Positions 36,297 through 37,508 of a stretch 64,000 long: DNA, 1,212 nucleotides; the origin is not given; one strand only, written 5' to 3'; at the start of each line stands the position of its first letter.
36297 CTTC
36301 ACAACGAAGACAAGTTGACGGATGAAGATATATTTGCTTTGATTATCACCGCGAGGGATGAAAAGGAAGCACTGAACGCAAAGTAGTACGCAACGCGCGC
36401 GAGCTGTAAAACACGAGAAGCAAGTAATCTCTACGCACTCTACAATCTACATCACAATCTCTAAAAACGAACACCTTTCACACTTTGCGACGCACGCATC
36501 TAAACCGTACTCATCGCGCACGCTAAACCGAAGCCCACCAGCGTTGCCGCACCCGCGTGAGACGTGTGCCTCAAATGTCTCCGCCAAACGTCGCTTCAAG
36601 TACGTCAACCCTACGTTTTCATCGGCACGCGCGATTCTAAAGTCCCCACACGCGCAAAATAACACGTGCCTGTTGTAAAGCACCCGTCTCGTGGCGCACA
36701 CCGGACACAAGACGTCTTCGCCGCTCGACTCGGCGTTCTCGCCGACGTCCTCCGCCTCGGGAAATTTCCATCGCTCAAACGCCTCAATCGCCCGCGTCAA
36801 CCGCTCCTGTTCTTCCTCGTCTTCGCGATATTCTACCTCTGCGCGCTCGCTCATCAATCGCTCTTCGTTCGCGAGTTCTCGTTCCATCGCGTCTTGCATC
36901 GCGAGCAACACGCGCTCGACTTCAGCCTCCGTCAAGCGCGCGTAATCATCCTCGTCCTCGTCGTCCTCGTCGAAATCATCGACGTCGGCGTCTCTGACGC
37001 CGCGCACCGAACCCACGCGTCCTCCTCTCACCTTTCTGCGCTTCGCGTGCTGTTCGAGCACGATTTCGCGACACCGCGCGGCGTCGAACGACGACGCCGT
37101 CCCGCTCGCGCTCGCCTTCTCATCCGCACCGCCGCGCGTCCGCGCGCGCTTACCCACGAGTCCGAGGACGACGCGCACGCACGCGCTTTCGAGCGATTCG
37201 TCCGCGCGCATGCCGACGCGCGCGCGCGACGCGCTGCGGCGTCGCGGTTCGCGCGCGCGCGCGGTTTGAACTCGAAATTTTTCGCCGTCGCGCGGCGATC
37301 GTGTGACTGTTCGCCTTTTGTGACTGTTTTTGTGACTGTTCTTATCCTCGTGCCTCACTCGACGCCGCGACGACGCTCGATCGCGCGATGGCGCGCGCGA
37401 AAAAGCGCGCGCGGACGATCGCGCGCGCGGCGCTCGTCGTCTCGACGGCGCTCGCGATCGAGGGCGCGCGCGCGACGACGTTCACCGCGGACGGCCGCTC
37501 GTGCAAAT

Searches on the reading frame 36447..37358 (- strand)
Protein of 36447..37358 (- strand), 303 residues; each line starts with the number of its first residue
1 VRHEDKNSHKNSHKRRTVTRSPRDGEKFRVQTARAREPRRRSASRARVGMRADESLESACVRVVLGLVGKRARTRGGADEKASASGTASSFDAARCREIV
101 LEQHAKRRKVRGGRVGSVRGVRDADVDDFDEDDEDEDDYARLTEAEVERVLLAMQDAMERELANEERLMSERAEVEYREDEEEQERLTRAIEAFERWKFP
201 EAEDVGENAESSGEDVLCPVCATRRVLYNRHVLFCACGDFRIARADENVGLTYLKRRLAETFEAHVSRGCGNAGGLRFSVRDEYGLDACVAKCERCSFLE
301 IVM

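Call 23: search_protein_families(library=pfam, proteins=[window:36447-37358:-], max_evalue=0.01)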
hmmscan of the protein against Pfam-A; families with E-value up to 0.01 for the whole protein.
window:36447-37358:- (303 aa): 2 families
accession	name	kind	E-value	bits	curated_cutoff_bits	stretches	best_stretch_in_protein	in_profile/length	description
PF14768.12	RPA_interact_C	-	1.8e-15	57.6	25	1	217-300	1-79/80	Replication protein A interacting C-terminal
PF16038.10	TMIE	-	0.0017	18.5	27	0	231-266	26-61/85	TMIE protein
